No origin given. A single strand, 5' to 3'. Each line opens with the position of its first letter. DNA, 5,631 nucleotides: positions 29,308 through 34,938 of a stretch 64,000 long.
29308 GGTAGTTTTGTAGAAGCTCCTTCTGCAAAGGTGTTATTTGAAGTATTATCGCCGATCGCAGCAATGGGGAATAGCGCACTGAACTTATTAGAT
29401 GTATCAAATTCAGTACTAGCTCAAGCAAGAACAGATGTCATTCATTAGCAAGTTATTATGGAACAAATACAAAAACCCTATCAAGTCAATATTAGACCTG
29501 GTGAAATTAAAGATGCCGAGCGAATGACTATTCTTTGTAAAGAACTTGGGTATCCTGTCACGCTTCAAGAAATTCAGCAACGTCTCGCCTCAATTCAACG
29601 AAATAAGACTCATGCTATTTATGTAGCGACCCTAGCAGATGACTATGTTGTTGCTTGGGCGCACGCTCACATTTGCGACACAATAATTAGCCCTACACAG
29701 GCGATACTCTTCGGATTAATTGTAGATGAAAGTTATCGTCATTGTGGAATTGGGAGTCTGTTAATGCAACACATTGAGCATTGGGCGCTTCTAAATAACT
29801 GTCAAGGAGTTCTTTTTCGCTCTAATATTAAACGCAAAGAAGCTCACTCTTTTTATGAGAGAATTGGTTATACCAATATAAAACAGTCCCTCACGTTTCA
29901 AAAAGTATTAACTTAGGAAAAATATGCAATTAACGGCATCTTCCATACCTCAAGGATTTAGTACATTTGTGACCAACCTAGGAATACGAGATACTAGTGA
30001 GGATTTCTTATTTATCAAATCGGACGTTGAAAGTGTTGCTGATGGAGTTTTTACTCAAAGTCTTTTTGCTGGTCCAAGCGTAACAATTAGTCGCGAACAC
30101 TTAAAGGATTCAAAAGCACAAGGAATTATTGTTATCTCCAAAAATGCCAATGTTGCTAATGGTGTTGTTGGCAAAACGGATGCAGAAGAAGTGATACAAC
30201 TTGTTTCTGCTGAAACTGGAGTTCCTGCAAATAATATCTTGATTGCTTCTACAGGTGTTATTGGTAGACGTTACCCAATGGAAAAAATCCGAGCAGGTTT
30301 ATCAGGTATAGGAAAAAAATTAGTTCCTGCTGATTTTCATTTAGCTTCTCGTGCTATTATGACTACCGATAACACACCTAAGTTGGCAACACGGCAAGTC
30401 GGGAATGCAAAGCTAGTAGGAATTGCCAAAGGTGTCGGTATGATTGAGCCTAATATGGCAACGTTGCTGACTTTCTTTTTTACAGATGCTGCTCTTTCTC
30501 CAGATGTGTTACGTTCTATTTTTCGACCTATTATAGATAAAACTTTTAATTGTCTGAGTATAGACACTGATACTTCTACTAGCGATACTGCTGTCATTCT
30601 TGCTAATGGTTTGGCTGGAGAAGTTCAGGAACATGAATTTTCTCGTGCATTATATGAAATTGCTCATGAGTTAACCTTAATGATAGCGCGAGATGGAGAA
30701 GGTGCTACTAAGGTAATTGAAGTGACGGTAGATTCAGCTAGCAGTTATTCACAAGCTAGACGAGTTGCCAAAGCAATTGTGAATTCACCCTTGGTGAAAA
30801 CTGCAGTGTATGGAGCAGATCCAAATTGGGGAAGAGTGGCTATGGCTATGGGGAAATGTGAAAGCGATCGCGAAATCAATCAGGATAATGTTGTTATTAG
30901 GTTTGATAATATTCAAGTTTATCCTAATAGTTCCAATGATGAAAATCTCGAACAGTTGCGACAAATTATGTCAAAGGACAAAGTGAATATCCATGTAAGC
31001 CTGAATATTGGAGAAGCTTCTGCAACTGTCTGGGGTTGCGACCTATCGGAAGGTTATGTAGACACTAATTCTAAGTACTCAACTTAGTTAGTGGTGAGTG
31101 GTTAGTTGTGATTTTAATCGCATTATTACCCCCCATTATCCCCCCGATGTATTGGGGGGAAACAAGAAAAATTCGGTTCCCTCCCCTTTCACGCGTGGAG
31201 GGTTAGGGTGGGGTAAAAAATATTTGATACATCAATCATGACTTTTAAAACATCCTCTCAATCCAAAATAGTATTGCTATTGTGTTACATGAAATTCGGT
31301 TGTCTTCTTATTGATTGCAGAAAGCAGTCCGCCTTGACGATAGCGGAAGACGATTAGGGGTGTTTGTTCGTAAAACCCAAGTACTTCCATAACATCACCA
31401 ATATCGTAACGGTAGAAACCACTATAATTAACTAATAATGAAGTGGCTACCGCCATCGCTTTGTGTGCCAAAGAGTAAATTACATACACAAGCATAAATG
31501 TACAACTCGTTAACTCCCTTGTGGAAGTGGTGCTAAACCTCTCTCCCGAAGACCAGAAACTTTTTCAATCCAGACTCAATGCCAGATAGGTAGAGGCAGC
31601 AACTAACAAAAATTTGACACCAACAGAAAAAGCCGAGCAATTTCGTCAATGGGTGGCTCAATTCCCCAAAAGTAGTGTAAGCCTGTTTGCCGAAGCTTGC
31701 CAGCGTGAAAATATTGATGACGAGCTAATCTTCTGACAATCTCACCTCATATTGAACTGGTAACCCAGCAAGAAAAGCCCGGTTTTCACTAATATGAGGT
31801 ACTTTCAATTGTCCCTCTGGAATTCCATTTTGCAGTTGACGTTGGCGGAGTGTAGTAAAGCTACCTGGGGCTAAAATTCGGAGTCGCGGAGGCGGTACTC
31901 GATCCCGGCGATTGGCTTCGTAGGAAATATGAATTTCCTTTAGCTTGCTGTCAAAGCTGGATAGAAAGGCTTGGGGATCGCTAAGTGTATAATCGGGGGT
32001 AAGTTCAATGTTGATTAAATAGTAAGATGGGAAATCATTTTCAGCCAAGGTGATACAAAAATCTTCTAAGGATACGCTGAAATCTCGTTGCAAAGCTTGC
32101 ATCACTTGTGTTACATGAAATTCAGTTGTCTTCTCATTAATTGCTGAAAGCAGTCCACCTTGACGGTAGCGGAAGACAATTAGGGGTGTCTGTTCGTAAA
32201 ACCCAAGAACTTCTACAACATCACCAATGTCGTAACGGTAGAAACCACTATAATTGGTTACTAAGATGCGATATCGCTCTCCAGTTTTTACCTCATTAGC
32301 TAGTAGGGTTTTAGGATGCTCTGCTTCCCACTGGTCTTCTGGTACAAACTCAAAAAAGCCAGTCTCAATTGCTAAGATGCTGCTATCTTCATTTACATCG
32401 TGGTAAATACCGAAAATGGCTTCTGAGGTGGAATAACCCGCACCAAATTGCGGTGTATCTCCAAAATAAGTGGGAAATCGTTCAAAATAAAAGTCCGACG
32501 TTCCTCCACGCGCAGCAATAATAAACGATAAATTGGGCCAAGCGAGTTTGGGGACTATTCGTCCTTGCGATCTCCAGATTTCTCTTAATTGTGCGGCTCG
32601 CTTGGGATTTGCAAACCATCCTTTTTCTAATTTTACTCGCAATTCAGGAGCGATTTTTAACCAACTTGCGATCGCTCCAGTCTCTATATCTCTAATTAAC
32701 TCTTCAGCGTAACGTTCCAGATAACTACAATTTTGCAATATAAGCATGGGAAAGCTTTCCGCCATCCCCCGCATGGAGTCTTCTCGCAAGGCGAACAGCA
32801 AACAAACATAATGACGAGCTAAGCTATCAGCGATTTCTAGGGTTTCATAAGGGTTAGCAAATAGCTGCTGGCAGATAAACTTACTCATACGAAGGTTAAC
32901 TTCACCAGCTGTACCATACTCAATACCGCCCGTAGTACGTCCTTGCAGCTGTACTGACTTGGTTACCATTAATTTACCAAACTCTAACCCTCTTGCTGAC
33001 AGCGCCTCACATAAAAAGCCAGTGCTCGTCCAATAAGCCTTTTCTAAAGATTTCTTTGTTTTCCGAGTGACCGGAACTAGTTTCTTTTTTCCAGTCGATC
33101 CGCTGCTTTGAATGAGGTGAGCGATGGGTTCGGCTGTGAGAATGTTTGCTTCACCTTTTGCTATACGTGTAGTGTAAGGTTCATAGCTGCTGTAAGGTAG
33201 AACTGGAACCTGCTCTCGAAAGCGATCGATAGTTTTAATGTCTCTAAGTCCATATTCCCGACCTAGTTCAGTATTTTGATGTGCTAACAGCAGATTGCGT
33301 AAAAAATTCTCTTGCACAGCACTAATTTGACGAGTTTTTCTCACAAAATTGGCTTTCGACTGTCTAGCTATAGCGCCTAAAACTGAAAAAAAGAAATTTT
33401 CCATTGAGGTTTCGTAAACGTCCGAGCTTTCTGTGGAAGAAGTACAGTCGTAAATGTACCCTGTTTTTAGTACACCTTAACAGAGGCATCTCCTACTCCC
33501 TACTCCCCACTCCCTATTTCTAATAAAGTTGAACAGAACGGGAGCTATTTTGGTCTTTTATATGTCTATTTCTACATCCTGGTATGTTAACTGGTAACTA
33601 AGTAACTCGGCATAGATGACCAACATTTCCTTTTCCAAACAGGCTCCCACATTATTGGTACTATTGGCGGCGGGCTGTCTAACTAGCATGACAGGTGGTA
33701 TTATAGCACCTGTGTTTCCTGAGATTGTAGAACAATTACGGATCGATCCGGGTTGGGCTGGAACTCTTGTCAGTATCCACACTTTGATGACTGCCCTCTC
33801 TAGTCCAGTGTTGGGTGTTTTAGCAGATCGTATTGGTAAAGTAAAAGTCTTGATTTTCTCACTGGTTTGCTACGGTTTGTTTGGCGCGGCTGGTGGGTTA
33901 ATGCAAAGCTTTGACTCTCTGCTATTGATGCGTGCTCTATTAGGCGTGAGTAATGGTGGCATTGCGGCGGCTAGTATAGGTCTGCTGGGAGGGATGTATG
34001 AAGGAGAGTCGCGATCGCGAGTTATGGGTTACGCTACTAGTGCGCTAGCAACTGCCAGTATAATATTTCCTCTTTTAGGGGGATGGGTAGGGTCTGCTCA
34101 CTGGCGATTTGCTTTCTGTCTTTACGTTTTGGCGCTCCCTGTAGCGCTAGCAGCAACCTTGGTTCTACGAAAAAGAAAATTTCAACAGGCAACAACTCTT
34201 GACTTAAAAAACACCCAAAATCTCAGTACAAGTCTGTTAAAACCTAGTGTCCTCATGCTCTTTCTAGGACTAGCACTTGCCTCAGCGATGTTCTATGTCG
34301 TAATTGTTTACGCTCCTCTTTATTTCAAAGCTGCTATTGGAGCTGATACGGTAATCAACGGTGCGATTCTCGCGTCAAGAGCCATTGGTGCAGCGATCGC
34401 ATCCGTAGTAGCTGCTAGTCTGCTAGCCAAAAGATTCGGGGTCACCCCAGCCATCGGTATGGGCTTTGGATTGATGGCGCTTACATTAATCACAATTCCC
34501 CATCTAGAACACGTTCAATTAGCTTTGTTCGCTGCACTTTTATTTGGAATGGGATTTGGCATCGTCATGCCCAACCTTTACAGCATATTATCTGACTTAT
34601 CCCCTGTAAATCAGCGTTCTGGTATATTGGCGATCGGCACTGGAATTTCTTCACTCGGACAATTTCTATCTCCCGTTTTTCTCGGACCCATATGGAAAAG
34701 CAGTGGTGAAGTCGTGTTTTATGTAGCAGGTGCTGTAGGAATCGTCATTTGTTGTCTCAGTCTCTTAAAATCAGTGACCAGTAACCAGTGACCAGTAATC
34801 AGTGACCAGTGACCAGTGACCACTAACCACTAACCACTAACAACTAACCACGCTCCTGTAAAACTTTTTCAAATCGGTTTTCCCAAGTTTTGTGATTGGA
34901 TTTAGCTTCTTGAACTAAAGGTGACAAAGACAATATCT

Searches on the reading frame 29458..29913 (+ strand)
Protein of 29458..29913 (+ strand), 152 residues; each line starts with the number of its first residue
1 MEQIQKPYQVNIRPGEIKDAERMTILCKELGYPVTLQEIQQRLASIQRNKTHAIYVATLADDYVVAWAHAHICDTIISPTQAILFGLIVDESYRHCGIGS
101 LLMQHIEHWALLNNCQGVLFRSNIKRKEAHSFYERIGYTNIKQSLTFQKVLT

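Call 54: search_protein_families(library=pfam, proteins=[window:29458-29913:+], max_evalue=0.0001)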
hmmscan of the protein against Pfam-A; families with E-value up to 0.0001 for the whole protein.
window:29458-29913:+ (152 aa): 4 families
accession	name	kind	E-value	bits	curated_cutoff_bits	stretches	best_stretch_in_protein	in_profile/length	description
PF00583.31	Acetyltransf_1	-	4.1e-14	53.3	20.7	1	46-138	27-116/116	Acetyltransferase (GNAT) family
PF13508.13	Acetyltransf_7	-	2.8e-12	47.3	27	1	53-139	4-83/84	Acetyltransferase (GNAT) domain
PF13673.13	Acetyltransf_10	-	3.8e-07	30.6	23.6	1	64-147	34-116/128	Acetyltransferase (GNAT) domain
PF08445.16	FR47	-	3.2e-06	27.5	22.1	1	71-144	11-83/86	FR47-like protein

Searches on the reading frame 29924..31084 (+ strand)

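Call 54: search_protein_families(library=pfam, proteins=[window:29924-31084:+], max_evalue=0.0001)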
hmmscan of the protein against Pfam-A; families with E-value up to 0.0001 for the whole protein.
window:29924-31084:+ (387 aa): 1 family
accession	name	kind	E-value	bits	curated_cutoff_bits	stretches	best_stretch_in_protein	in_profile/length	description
PF01960.23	ArgJ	-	8.7e-127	423.4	32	1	17-387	5-377/377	ArgJ family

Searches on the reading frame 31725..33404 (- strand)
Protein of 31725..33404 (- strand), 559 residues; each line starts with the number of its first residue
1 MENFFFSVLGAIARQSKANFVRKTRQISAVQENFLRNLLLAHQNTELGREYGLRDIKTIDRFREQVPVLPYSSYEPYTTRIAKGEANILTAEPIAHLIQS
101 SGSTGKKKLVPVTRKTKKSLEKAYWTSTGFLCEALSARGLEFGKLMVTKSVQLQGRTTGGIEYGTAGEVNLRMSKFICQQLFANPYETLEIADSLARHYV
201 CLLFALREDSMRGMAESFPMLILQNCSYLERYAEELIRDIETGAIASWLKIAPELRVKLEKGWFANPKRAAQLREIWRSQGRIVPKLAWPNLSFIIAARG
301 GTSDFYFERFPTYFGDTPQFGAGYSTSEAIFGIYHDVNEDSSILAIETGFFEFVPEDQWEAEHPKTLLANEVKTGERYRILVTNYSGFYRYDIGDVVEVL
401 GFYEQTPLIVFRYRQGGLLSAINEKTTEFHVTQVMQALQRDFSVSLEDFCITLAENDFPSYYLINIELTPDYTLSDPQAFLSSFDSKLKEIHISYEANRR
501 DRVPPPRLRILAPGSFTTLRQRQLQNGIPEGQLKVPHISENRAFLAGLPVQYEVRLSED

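Call 54: search_protein_families(library=pfam, proteins=[window:31725-33404:-], max_evalue=0.0001)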
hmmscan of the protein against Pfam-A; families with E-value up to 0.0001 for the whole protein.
window:31725-33404:- (559 aa): 3 families
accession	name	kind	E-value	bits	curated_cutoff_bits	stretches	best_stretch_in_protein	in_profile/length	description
PF03321.19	GH3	-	2e-81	274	23.6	1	18-318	3-303/304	GH3 family N-terminal domain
PF23571.1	GH3_M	-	5e-26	91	23.6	1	343-414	2-75/75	GH3 family central domain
PF23572.1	GH3_C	-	2.2e-21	77.2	23.6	1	430-542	2-118/119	GH3 family C-terminal domain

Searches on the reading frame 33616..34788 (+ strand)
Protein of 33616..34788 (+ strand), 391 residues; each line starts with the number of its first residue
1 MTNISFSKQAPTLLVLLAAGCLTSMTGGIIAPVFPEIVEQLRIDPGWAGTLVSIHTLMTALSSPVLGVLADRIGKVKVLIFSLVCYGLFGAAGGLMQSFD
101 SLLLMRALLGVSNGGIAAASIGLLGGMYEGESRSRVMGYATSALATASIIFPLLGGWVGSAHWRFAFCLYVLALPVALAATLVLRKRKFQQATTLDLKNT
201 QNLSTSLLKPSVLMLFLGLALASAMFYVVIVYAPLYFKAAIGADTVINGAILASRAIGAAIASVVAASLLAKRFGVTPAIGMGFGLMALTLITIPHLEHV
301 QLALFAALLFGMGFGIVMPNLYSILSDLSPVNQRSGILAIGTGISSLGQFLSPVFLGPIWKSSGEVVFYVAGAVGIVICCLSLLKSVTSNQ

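Call 54: search_protein_families(library=pfam, proteins=[window:33616-34788:+], max_evalue=0.0001)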
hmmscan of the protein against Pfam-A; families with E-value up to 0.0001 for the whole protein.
window:33616-34788:+ (391 aa): 3 families
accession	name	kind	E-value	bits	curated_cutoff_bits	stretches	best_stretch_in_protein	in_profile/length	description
PF07690.21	MFS_1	-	4.6e-55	187.4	33.4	2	16-353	1-347/347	Major Facilitator Superfamily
PF12832.13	MFS_1_like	-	7.4e-14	52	25.2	1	31-369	19-371/373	MFS_1 like family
PF06609.19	TRI12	-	7.3e-05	21.8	23.2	1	49-183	81-215/599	Fungal trichothecene efflux pump (TRI12)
